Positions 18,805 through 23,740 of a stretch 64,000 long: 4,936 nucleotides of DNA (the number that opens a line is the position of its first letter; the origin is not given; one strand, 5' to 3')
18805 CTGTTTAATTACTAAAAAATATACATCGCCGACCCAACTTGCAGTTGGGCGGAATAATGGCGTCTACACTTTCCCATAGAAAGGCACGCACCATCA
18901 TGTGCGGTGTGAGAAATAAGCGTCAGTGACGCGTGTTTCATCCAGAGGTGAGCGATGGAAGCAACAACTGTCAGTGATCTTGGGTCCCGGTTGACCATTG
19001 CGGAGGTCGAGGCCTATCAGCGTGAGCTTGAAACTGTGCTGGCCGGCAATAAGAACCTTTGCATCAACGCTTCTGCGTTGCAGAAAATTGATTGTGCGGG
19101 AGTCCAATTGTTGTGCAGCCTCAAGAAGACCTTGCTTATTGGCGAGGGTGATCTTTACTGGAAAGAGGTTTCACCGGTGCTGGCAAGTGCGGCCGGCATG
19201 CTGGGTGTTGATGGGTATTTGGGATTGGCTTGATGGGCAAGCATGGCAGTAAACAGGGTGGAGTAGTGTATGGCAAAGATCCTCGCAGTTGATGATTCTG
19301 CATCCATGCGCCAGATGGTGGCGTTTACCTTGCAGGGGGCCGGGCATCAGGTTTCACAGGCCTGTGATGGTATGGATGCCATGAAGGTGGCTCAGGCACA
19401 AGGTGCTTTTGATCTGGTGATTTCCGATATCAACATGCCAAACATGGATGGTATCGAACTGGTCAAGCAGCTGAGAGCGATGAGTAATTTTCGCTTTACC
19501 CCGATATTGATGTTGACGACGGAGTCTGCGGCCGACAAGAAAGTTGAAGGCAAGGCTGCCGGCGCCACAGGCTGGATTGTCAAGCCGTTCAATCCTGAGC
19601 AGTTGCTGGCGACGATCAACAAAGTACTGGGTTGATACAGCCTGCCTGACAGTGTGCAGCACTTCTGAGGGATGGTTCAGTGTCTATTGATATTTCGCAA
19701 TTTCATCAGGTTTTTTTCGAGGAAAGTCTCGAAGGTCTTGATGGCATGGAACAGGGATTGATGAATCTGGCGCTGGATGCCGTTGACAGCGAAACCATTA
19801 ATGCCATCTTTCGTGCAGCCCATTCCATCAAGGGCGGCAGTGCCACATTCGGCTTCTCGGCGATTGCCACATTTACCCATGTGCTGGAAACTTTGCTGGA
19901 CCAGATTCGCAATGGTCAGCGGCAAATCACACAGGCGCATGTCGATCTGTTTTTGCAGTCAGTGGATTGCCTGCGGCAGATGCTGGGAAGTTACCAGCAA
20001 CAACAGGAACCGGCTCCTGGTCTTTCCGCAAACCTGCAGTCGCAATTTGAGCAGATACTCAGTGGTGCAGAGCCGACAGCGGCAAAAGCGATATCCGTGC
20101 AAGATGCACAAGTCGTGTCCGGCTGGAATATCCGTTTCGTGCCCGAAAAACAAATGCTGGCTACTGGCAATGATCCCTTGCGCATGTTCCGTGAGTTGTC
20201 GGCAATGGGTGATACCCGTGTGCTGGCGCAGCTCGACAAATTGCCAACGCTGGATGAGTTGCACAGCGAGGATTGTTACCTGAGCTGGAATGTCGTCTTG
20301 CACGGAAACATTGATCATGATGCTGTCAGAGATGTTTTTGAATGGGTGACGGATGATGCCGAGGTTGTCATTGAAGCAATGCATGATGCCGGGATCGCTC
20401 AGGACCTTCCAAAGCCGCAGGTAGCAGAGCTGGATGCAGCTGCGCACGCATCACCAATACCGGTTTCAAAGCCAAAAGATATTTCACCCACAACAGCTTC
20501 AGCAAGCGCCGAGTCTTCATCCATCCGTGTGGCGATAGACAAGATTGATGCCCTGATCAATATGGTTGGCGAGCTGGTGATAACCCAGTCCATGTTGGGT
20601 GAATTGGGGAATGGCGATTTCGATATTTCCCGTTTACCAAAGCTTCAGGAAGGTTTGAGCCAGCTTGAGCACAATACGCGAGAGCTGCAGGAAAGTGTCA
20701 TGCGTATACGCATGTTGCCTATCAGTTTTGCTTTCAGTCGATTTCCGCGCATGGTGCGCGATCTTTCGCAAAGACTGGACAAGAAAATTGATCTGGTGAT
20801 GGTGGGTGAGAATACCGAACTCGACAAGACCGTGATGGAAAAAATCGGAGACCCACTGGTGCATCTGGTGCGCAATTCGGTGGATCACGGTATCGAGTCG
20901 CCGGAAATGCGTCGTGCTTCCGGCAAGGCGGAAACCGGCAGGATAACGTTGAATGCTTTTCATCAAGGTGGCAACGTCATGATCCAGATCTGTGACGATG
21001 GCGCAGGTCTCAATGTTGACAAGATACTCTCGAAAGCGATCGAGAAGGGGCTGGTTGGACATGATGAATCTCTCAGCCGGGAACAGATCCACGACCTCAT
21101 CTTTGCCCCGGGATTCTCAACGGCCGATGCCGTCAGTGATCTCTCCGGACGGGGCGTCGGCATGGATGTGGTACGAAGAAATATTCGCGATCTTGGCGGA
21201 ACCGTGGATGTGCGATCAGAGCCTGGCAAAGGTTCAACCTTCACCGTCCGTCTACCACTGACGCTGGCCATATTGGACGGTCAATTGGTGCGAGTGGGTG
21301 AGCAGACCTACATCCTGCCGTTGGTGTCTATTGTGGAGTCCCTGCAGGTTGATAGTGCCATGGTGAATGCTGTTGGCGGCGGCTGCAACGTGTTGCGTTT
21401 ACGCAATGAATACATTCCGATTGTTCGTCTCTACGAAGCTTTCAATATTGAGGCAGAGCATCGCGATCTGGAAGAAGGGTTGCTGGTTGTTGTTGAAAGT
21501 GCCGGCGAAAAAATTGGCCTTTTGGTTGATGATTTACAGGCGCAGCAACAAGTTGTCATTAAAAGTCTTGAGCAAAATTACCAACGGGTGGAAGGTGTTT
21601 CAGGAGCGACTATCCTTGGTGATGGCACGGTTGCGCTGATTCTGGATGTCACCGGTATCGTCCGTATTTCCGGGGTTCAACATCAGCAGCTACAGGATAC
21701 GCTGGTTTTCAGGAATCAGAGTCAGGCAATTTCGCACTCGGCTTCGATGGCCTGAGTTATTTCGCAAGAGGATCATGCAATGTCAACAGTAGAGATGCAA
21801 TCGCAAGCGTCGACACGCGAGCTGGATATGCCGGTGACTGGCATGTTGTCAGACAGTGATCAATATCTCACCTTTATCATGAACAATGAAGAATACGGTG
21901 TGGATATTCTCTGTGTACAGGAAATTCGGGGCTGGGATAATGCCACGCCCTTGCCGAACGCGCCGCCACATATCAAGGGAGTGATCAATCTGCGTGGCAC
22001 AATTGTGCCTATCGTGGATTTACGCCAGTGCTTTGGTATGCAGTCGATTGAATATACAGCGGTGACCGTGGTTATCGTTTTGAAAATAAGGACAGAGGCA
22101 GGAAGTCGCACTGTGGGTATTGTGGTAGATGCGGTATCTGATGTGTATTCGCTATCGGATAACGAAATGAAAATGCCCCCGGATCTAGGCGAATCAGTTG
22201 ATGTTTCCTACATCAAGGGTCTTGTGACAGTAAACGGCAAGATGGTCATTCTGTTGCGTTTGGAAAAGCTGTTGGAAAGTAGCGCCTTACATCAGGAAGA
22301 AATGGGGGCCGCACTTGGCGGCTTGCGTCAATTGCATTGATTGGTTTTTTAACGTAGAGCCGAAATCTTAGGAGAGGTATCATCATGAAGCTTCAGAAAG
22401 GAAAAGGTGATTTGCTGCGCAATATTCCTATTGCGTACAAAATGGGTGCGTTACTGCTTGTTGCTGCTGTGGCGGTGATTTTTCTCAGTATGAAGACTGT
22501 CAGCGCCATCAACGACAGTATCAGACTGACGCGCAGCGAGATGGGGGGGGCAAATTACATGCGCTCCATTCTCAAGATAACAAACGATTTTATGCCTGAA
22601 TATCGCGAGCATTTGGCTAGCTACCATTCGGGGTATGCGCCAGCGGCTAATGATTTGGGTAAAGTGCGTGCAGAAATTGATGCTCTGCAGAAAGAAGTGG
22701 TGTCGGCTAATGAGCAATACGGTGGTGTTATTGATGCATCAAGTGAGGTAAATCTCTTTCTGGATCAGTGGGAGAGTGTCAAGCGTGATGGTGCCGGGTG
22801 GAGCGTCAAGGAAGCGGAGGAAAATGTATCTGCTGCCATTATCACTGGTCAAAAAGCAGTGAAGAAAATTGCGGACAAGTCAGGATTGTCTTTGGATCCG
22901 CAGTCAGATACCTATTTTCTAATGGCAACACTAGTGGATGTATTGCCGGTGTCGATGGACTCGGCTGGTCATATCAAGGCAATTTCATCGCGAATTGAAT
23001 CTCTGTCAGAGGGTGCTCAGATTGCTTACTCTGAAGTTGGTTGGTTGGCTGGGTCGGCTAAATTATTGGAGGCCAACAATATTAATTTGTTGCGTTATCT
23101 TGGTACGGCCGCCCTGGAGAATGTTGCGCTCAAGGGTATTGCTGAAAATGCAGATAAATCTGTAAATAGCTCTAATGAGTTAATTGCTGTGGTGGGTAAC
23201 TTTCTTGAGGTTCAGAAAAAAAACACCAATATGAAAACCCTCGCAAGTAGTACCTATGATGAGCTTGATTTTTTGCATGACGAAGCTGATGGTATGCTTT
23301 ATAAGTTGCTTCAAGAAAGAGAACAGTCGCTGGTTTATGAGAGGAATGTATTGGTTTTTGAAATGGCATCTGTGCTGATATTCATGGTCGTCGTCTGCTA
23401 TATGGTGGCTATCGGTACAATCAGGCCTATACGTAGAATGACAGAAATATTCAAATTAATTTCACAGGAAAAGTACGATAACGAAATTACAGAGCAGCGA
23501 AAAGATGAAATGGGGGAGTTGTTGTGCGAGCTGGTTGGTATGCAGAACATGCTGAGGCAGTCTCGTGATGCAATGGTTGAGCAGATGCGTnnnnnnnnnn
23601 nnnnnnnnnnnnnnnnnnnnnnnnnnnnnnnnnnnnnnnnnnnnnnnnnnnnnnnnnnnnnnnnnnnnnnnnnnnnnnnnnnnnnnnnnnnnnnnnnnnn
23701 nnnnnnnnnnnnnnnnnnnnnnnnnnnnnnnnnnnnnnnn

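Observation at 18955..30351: Che2/F7-like chemosensory operon plus partner-switching genes nested between fliJ and fliK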

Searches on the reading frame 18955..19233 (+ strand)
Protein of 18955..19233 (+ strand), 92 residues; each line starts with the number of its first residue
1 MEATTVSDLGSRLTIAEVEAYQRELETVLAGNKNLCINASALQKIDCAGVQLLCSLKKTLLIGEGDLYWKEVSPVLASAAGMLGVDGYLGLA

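Call 3: search_protein_families(library=pfam, proteins=[window:18955-19233:+])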
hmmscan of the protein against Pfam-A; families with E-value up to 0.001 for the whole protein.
window:18955-19233:+ (92 aa): 2 families
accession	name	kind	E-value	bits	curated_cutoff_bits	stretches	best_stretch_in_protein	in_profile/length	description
PF13466.11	STAS_2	-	1.8e-10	41.3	29.2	1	9-86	3-80/80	STAS domain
PF01740.26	STAS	-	5.7e-06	26.5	22.6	1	9-86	15-94/106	STAS domain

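Call 42: search_protein_families(library=ncbifam, max_evalue=0.00001, proteins=[window:18955-19233:+])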
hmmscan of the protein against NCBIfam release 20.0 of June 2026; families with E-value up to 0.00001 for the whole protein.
window:18955-19233:+ (92 aa): 0 families

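Call 64: search_solved_structures(query=window:18955-19233:+, max_evalue=1, show_alignments=2)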
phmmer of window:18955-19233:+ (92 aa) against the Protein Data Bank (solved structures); distinct sequences matched with E-value up to 1: 0.

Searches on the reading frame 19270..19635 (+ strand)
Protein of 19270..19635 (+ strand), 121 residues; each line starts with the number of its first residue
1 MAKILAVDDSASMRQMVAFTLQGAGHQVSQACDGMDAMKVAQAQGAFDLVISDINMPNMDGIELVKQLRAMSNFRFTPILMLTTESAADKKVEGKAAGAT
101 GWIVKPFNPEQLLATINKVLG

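Call 3: search_protein_families(library=pfam, proteins=[window:19270-19635:+])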
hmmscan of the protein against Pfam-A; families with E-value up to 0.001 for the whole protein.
window:19270-19635:+ (121 aa): 1 family
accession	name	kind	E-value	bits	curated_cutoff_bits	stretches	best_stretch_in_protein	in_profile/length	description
PF00072.30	Response_reg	-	1.4e-27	96.5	30.2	1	4-116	1-110/111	Response regulator receiver domain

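Call 42: search_protein_families(library=ncbifam, max_evalue=0.00001, proteins=[window:19270-19635:+])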
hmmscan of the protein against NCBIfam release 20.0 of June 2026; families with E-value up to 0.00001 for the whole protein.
window:19270-19635:+ (121 aa): 96 families (the best 25 are shown)
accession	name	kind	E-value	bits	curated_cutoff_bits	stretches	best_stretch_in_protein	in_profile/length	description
NF007901.0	PRK10610.1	equivalog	1.7e-26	92.8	189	1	3-120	7-124/129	chemotaxis response regulator CheY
TIGR02154.1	PhoB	equivalog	3.6e-25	88.6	296.2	1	2-120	3-120/226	phosphate regulon transcriptional regulator PhoB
NF045944.1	ResRegRpaBCyano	equivalog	8.8e-24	84.1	330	1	5-120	1-112/229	response regulator transcription factor RpaB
NF040689.1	MtrAB_MtrA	equivalog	4.8e-23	81.7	300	1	4-117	1-110/219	MtrAB system response regulator MtrA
NF033120.0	vanR_FM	exception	1.3e-21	77.3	460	1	3-118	5-116/231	vancomycin resistance response regulator transcription factor, VanR-F/VanR-M family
NF007135.0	PRK09581.1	equivalog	1.9e-21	76.4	474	1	1-117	2-117/457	PleD family two-component system response regulator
NF007005.1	PRK09468.1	equivalog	3e-21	75.9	331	1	2-120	4-119/237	osmolarity response regulator transcription factor OmpR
NF041733.1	resp_reg_CseB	equivalog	8e-21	74.5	350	1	3-120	2-115/228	two-component system response regulator CseB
NF045991.1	RespRegCtrARhodob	equivalog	2.1e-20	73.5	350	1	3-119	2-115/224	response regulator transcription factor CtrA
TIGR01387.1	cztR_silR_copR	subfamily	2.8e-20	72.9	279.2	1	4-120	1-114/218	heavy metal response regulator transcription factor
NF041734.1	resp_reg_RppA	equivalog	6.3e-20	71.5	250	1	3-117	2-115/229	two-component system response regulator RppA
NF006900.1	PRK09390.1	equivalog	8.8e-20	71.1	255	1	3-119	6-119/203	response regulator FixJ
NF053854.1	RespRegPhoBBctds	equivalog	1.2e-19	70.6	270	1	4-120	1-115/225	two-component system response regulator PhoB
NF033117.2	vanR_ACDEGLN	exception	1.5e-19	70.5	350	1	4-117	1-110/226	VanR-ABDEGLN family response regulator transcription factor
NF011874.0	PRK15347.1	equivalog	1.6e-19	69.5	852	1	3-117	692-807/921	two component system sensor kinase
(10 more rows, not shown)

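Call 70: search_solved_structures(query=window:19270-19635:+, max_evalue=1e-10, show_alignments=1)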
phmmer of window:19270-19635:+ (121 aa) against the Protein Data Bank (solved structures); distinct sequences matched with E-value up to 1e-10: 144 (the best 60 are shown).
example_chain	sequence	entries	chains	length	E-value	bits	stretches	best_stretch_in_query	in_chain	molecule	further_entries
4h60_A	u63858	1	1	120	5.2e-44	152.1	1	1-120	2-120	Chemotaxis protein CheY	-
4hnr_A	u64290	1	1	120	5.2e-44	152.1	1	1-120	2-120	Chemotaxis protein CheY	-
5t3y_A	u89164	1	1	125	4.1e-26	94.6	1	3-114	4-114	Two-component system response regulator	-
5chy_A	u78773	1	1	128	1.5e-24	89.5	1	3-119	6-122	CHEY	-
3myy_A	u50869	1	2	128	2.1e-24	89.1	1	3-119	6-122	Chemotaxis protein cheY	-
3oo0_A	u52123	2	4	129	2.2e-24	89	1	3-119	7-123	Chemotaxis protein CheY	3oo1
8wiw_h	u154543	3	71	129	2.3e-24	89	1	3-119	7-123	Chemotaxis protein CheY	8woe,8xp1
2che_A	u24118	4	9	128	4.4e-24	88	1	3-119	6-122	CHEY | Chemotaxis protein cheY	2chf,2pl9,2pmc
2fka_A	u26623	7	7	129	4.5e-24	88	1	3-119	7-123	Chemotaxis protein cheY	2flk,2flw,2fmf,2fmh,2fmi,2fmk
3olw_A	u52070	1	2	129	5.7e-24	87.7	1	3-119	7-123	Chemotaxis protein CheY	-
6chy_A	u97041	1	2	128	1.1e-23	86.8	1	3-119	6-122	CHEY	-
1u8t_A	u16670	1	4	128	1.5e-23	86.3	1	3-119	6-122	Chemotaxis protein cheY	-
1ab6_A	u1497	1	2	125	1.9e-23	86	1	3-119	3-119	CHEMOTAXIS PROTEIN CHEY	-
1jbe_A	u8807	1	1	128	2.1e-23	85.9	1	3-119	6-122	Chemotaxis protein CheY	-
1d4z_A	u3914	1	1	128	2.1e-23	85.9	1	3-119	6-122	CHEMOTAXIS PROTEIN CHEY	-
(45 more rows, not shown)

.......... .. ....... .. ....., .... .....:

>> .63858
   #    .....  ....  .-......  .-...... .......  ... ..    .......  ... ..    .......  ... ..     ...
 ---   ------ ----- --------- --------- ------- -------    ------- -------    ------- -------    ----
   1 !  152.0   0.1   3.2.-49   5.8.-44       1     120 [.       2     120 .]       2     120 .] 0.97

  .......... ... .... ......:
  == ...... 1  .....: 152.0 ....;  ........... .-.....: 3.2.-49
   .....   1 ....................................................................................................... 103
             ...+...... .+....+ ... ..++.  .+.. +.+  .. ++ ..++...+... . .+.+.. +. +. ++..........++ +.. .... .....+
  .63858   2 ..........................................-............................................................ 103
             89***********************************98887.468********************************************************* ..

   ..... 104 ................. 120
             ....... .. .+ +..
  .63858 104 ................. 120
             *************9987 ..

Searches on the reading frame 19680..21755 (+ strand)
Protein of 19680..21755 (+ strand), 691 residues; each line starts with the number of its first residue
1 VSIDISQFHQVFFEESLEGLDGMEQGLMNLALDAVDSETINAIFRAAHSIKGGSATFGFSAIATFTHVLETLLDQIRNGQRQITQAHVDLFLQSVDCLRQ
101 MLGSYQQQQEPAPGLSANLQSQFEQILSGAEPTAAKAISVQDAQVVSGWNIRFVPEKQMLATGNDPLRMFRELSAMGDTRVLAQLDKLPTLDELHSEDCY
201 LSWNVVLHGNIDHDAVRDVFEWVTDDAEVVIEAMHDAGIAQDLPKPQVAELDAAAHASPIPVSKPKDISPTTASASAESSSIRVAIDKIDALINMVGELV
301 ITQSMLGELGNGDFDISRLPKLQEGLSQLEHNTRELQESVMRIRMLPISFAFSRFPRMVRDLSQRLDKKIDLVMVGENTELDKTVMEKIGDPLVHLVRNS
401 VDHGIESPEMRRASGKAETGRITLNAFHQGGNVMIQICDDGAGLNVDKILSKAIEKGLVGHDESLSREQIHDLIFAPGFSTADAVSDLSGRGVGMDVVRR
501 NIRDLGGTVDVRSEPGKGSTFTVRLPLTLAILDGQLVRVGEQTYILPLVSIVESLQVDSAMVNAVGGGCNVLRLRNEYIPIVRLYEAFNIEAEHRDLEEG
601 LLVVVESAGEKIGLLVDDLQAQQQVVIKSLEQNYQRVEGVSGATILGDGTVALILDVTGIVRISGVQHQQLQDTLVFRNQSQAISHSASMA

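Call 3: search_protein_families(library=pfam, proteins=[window:19680-21755:+])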
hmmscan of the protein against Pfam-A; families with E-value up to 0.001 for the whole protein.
window:19680-21755:+ (691 aa): 4 families
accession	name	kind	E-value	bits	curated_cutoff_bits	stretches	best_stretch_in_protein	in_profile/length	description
PF01584.24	CheW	-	2e-29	102.4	23.5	1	536-662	4-135/138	CheW-like domain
PF02518.31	HATPase_c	-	4.4e-20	72.6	26.4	1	391-528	4-110/111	Histidine kinase-, DNA gyrase B-, and HSP90-like ATPase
PF02895.20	H-kinase_dim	-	4.1e-18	66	23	1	279-343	1-68/68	Signal transducing histidine kinase, homodimeric domain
PF01627.28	Hpt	-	1.9e-17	63.7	24.6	1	8-102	2-78/84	Hpt domain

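Call 42: search_protein_families(library=ncbifam, max_evalue=0.00001, proteins=[window:19680-21755:+])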
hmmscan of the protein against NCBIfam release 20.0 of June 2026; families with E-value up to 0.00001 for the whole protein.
window:19680-21755:+ (691 aa): 15 families
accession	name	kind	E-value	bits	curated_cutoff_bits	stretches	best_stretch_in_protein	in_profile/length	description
NF007835.0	PRK10547.1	equivalog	2.2e-194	647.8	793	1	3-665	1-661/670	chemotaxis protein CheA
NF041336.1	CheA_Halo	equivalog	7.3e-130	434.6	950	1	7-658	3-664/666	chemotaxis protein CheA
NF008298.1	PRK11086.1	subfamily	1.8e-10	39.9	520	1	469-527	472-525/529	DcuS/MalK family sensor histidine kinase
TIGR02956.1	TMAO_torS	equivalog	2e-08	32.8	676.5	1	469-530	625-685/967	TMAO reductase system sensor histidine kinase/response regulator TorS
NF007688.0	PRK10364.1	equivalog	2.5e-08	33.1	479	1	472-528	401-452/460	two-component system sensor histidine kinase ZraS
NF010411.0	PRK13837.1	equivalog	3e-08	32.2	647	1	472-528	625-676/828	two-component system VirA-like sensor kinase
TIGR02916.1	PEP_his_kin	equivalog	3.2e-08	32.6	300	1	468-526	626-679/679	XrtA/PEP-CTERM system histidine kinase PrsK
NF041832.1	near_NosP_CTERM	subfamily_domain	8.6e-08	31.6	400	0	489-528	187-226/370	NahK/ErcS family hybrid sensor histidine kinase/response regulator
NF046044.1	PnpS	equivalog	1.5e-07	30.7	400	0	488-526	352-390/390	two-component system histidine kinase PnpS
NF052574.1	HisKinEspCMyxo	equivalog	2.6e-07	29.2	1200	1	469-527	582-637/785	serine histidine kinase EspC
NF041210.1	his_kin_PieS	equivalog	4.1e-07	29.4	850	1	418-527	381-470/474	two component system sensor histidine kinase PieS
NF047874.1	MASE3_PAS_HK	subfamily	9.6e-07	27.9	560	0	489-529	587-627/655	MASE3 domain-containing sensor histidine kinase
NF008468.0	PRK11360.1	equivalog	1.4e-06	27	646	0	472-527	558-608/616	two-component system sensor histidine kinase AtoS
NF008302.0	PRK11091.1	equivalog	2.1e-06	26.3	838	1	471-530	447-508/779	aerobic respiration two-component sensor histidine kinase ArcB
NF038348.1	T2SS_HK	subfamily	3.8e-06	25.6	450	0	470-527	519-573/574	histidine kinase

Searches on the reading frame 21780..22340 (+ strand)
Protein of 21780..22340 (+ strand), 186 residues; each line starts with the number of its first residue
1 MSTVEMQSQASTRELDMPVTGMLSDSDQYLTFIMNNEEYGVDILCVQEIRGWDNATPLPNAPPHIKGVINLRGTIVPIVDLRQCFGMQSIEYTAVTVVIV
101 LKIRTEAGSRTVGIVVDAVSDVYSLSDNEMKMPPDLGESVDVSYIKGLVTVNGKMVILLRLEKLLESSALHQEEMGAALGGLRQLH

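Call 3: search_protein_families(library=pfam, proteins=[window:21780-22340:+])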
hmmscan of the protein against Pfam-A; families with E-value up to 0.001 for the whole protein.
window:21780-22340:+ (186 aa): 1 family
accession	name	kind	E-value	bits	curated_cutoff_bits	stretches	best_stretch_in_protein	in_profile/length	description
PF01584.24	CheW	-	1.5e-37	128.8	23.5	1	28-167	1-136/138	CheW-like domain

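Call 42: search_protein_families(library=ncbifam, max_evalue=0.00001, proteins=[window:21780-22340:+])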
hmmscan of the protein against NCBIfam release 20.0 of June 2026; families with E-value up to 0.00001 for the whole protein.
window:21780-22340:+ (186 aa): 1 family
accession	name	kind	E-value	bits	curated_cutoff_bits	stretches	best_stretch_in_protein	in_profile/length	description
NF007903.0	PRK10612.1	equivalog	5.3e-44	149.9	260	1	26-170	16-156/167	chemotaxis protein CheW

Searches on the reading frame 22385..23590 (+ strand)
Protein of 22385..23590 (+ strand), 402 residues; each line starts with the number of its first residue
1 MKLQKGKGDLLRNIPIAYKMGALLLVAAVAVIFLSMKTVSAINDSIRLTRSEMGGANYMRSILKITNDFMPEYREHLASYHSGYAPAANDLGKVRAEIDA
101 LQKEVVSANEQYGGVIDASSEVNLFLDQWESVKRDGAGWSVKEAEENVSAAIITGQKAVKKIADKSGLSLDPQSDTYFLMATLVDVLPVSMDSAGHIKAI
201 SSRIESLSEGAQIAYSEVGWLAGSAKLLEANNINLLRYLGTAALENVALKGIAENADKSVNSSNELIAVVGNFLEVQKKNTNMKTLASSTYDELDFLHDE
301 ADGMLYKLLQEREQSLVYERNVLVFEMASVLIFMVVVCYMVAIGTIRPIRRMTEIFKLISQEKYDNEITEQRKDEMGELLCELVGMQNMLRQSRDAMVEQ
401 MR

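Call 48: search_protein_families(library=pfam, max_evalue=1, proteins=[window:22385-23590:+])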
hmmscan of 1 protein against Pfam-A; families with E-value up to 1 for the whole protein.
window:22385-23590:+ (402 aa): 3 families
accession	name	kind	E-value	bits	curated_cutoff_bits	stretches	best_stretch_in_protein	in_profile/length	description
PF00672.30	HAMP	-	0.00014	22.5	25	1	345-392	6-53/53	HAMP domain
PF09125.15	COX2-transmemb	-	0.085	13.1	25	0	316-342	10-36/38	Cytochrome C oxidase subunit II, transmembrane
PF22862.1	Hac8_like_N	-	0.19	12.7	27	0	108-158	27-77/106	Halocin 8-like N-terminal domain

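Call 66: find_homologous_proteins(query=window:22385-23419:+, max_evalue=0.00001)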
Query window:22385-23419:+: 8000 candidates shared short words with the query, none scored E <= 0.00001.
